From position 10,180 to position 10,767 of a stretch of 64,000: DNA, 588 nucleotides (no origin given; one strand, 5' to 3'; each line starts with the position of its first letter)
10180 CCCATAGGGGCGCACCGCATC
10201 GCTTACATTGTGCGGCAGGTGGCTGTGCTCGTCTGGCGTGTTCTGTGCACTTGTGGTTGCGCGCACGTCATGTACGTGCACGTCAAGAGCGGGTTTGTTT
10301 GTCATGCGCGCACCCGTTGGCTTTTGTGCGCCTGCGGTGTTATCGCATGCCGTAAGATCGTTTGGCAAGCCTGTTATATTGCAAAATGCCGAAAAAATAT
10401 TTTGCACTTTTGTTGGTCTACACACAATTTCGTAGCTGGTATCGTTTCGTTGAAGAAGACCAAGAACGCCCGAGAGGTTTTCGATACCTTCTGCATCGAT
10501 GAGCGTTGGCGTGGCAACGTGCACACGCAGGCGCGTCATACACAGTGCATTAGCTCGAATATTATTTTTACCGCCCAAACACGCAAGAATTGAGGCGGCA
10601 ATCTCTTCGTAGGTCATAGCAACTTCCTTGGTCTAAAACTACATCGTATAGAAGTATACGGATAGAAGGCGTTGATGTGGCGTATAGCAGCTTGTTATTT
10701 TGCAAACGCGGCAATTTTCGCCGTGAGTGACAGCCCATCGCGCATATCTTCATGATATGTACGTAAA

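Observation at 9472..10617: PTS EIIB(Glc)-like domain fused to type II 3-dehydroquinate dehydratase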

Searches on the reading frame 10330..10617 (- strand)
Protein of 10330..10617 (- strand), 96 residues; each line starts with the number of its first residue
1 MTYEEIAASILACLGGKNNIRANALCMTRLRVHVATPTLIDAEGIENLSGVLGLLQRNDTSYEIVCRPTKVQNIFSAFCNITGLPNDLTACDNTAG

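Call 14: find_homologous_proteins(query=window:10330-10617:-, max_evalue=0.001)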
Query seq(96 aa): 3 candidates shared short words with the query, none scored E <= 0.001.

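Call 17: search_solved_structures(query=window:10330-10617:-, max_evalue=1, show_alignments=3)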
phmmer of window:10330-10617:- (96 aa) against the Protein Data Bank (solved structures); distinct sequences matched with E-value up to 1: 9.
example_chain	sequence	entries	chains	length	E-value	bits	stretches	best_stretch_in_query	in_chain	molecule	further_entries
1o2f_B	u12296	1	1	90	2.3e-06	31.1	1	4-54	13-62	PTS system, glucose-specific IIBC component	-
3bp3_A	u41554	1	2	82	8.9e-06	29.2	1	4-54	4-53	Glucose-specific phosphotransferase enzyme IIB component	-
1iba_A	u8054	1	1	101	1.5e-05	28.5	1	4-54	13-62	GLUCOSE PERMEASE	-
3bp8_C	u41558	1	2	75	4.5e-05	27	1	7-54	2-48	PTS system glucose-specific EIICB component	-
9srx_K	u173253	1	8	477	0.00018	25.1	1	5-53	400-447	PTS system glucose-specific EIICB component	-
9hnp_B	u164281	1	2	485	0.00018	25.1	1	5-53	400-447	PTS system glucose-specific EIICB component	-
8qsr_A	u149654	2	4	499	0.00019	25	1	5-53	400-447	PTS system glucose-specific EIICB component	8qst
3ipj_A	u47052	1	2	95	0.015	18.9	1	3-75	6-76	PTS system, IIabc component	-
5cwb_A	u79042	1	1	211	0.45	14.2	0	40-68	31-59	Designed helical repeat protein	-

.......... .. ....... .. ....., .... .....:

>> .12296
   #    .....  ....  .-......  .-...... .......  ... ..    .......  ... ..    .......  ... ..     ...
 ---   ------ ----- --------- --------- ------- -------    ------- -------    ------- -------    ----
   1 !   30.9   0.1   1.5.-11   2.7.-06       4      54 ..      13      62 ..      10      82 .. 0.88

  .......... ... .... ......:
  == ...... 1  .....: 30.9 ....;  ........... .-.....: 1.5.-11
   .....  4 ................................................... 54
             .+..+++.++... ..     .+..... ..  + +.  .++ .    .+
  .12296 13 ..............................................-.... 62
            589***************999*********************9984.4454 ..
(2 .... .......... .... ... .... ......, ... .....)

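Call 23: find_related_loci(query=A2, collection=genome_contigs, flank=6000)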
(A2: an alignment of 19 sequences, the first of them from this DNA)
Query A2 (90 aa) in genome_contigs; peptide patterns used: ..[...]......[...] (x = any residue, [..] = any of these).
288 stretches matched a pattern; 279 encode a relative of the query (tblastn E <= 1e-3); the best 80 are kept; 80 distinct loci.
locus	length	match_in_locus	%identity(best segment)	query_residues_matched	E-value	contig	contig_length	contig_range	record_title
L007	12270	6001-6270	100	1-90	2e-58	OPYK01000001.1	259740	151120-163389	Atopobium sp. Marseille-P4126 genome assembly, contig: contig00001, whole genome shotgun sequence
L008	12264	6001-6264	57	1-88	2e-32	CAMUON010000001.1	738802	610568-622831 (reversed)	MAG TPA_asm: uncultured Atopobium sp. isolate SRR10258553_bin.7_metaWRAP_v1.3_MAG genome assembly, contig: ERZ13382845.2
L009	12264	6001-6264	59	1-88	1e-31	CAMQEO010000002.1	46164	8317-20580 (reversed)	MAG TPA_asm: uncultured Atopobium sp. isolate SRR16916882_bin.5_metaWRAP_v1.3_MAG genome assembly, contig: ERZ11466567.6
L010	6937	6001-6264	58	1-88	3e-31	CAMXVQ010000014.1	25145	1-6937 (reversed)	MAG TPA_asm: uncultured Atopobium sp. isolate SRR17635719_bin.9_metaWRAP_v1.3_MAG genome assembly, contig: ERZ14212543.1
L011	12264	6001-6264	58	1-88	4e-31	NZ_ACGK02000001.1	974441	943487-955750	Fannyhessea vaginae DSM 15829 Contig27.fasta, whole genome shotgun sequence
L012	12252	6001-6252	51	1-84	2e-24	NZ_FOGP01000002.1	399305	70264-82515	Parafannyhessea umbonata strain KHGC19, whole genome shotgun sequence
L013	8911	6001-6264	44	1-88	3e-24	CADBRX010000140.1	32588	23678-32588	MAG: uncultured Coriobacteriaceae bacterium isolate RUG14245 genome assembly, contig: RUG14245_asm_140, whole genome sho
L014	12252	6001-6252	49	1-84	6e-24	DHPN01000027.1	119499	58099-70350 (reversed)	MAG TPA_asm: Atopobiaceae bacterium UBA5363 UBA5363_contig_186, whole genome shotgun sequence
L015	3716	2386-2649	43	1-88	2e-23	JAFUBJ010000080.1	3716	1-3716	MAG: Atopobiaceae bacterium isolate RGIG4340 Roe_deer_Jejunum-1__c35952, whole genome shotgun sequence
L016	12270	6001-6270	43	1-90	4e-23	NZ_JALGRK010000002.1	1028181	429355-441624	Olsenella intestinalis strain KCTC 25379 T1_scaffold2_length_1028181_cov_149.419995, whole genome shotgun sequence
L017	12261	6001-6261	47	1-87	1e-22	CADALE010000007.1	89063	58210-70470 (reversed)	MAG: uncultured Coriobacteriaceae bacterium isolate RUG13402 genome assembly, contig: RUG13402_asm_7, whole genome shotg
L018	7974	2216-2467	46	1-84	2e-22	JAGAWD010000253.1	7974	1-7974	MAG: Olsenella sp. isolate RGIG8828 Water_deer_Ileum.Co__c121119, whole genome shotgun sequence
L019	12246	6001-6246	43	1-82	1e-21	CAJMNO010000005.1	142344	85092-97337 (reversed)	TPA_asm: uncultured bacterium isolate ERR1430407-bin.8 genome assembly, contig: NODE_64_length_142344_cov_67.498584, who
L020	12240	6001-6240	45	5-84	1e-21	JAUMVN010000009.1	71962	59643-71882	MAG: Coriobacteriia bacterium isolate S12M_St_4 NODE_160_length_71962_cov_46.601902, whole genome shotgun sequence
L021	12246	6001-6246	44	1-82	2e-21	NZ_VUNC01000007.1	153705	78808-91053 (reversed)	Olsenella porci strain CA-Schmier-601-WT-1 seq7, whole genome shotgun sequence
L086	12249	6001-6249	40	1-84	3e-18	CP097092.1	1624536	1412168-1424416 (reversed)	MAG: Lancefieldella parvula isolate JCVI-JB-Lp32 chromosome, complete genome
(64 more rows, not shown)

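Call 28: search_protein_representatives(protein=window:10330-10617:-)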
Query: 96 residues. Proteins with E-value up to 0.001 (for the whole library): 748; up to 1e-10: 37; up to 1e-30: 2. The best 150 are listed.
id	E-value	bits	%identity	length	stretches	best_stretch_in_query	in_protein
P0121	1.1e-54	198.5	97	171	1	1-95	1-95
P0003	3.4e-33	129.8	69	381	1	1-90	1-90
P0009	1.0e-24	102.6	59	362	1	2-88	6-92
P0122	1.9e-21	92.1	38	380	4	4-68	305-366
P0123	2.3e-19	85.5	33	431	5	3-59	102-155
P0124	5.5e-16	74.7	42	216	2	4-89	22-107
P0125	8.9e-16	74.0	46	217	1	4-85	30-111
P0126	1.1e-15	73.8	31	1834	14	33-71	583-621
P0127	9.4e-15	70.8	40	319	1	4-88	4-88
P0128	1.3e-14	70.3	45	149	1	2-92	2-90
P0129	1.5e-14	70.1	48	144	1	1-90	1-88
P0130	4.8e-14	68.5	39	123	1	2-85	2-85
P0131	4.9e-14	68.5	39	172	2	5-67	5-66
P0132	7.1e-14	68.0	42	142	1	2-87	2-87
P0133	1.1e-13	67.3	53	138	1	1-66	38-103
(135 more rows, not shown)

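Call 31: search_protein_families(library=pfam, alignment_id=A3, max_evalue=0.001)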
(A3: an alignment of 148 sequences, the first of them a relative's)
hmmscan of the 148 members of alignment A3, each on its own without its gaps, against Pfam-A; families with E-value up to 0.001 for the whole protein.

A. member 1, P0121 (171 aa): 1 family
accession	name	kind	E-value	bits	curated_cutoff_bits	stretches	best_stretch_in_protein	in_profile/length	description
PF00367.25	PTS_EIIB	-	2.5e-10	40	27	1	9-41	2-34/34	phosphotransferase system, EIIB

B. families by the number of members that match (of 148 scanned): 19 families
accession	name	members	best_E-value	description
PF00367.25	PTS_EIIB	146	1.3e-54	phosphotransferase system, EIIB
PF01220.24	DHquinase_II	23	2.7e-55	Dehydroquinase class II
PF02378.23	PTS_EIIC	22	4.7e-82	Phosphotransferase system, EIIC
PF17803.7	Cadherin_4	1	6.9e-95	Bacterial cadherin-like domain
PF00358.26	PTS_EIIA_1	1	2.5e-50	phosphoenolpyruvate-dependent sugar phosphotransferase system, EIIA 1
PF07705.17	CARDB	1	4.5e-47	CARDB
PF17963.7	Big_9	1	2.6e-46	Bacterial Ig domain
PF06723.19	MreB_Mbl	1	7.8e-12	MreB/Mbl protein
PF11138.13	DUF2911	1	1.4e-11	Protein of unknown function (DUF2911)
PF05524.18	PEP-utilisers_N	1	7.7e-11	PEP-utilising enzyme, N-terminal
PF06662.19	C5-epim_C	1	1.5e-10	D-glucuronyl C5-epimerase C-terminus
PF21254.3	AGA-YXIM_GBD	1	2.4e-10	Beta-agarase/YXIM esterase-like, galactose-binding domain-like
PF18033.7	SpuA_C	1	3.3e-10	SpuA C-terminal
PF03326.18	Herpes_TAF50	1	4e-08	Herpesvirus transcription activation factor (transactivator)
PF15906.11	zf-NOSIP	1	1.1e-05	Zinc-finger of nitric oxide synthase-interacting protein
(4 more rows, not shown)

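Call 34: search_protein_families(library=pfam, proteins=[L086:5902-7488:+, L086:3913-4827:+, L086:4820-5278:+, L086:5010-5744:+, L086:7623-8699:+, L086:1428-3425:-, L086:9365-10072:-, L086:10237-11046:-, L086:11030-12181:-], max_evalue=0.0001)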
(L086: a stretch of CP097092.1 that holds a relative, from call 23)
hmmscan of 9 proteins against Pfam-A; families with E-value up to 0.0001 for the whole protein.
L086:5902-7488:+ (528 aa): 2 families
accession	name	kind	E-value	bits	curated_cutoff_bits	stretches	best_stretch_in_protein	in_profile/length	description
PF02378.23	PTS_EIIC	-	1.8e-31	109.8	30.7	1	155-460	2-318/319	Phosphotransferase system, EIIC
PF00367.25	PTS_EIIB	-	1.3e-13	50.6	27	1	41-74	1-34/34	phosphotransferase system, EIIB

L086:3913-4827:+ (304 aa): 3 families
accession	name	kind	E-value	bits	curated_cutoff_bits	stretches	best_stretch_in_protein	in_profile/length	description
PF01380.27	SIS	-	1.5e-19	70.5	25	1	129-258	2-130/131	SIS domain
PF01418.23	HTH_6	-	8.8e-17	61.3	28.3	1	7-76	6-75/77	Helix-turn-helix domain, rpiR family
PF13580.11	SIS_2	-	5.7e-06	26.8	27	0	165-213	89-137/138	SIS domain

L086:4820-5278:+ (152 aa): 2 families
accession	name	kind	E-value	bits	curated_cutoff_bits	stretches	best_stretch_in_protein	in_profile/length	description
PF22645.1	GKRP_SIS_N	-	8.4e-13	48.5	27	1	59-148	1-93/113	Glucokinase regulatory protein N-terminal SIS domain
PF22198.1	GKRP_SIS_2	-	1.6e-06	28.5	27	1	60-116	7-63/191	Glucokinase regulatory protein, second SIS domain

L086:5010-5744:+ (244 aa): 2 families
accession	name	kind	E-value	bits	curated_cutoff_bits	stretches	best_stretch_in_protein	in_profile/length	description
PF01380.27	SIS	-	7.7e-08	32.7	25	1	78-156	51-127/131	SIS domain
PF20741.3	GKRP-like_C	-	1.1e-07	32.7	27.7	1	170-209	1-40/100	C-terminal lid domain of glucokinase regulatory protein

L086:7623-8699:+ (358 aa): 2 families
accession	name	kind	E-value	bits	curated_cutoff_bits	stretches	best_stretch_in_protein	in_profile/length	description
PF19200.6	MupG_N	-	3.9e-61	207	24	1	10-238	1-236/237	6-phospho-N-acetylmuramidase, N-terminal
PF05913.16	MupG_C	-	5.1e-22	78.7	24.4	1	246-355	2-115/116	6-phospho-N-acetylmuramidase, C-terminal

L086:1428-3425:- (665 aa): 1 family
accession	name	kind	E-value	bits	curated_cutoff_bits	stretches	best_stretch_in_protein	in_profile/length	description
PF00144.29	Beta-lactamase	-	2.9e-55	188.2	27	1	193-569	2-322/329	Beta-lactamase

L086:9365-10072:- (235 aa): 1 family
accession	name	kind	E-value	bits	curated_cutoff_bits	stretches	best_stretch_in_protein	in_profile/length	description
PF00881.29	Nitroreductase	-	4.2e-25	89.3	23.5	1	18-192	3-153/167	Nitroreductase family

L086:10237-11046:- (269 aa): 2 families
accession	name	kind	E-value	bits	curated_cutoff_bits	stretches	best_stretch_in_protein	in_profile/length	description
PF14512.11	TM1586_NiRdase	-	4.4e-39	134.8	27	1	16-251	2-215/215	Putative TM nitroreductase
PF00881.29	Nitroreductase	-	1.7e-05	25.5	23.5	0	106-130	120-144/167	Nitroreductase family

L086:11030-12181:- (383 aa): 2 families
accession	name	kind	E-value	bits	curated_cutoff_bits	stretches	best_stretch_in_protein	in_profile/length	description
PF00689.26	Cation_ATPase_C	-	1.6e-13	51.3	27.3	1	188-373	1-174/175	Cation transporting ATPase, C-terminus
PF00702.32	Hydrolase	-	1.2e-12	49.1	26.4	1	4-118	88-190/191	haloacid dehalogenase-like hydrolase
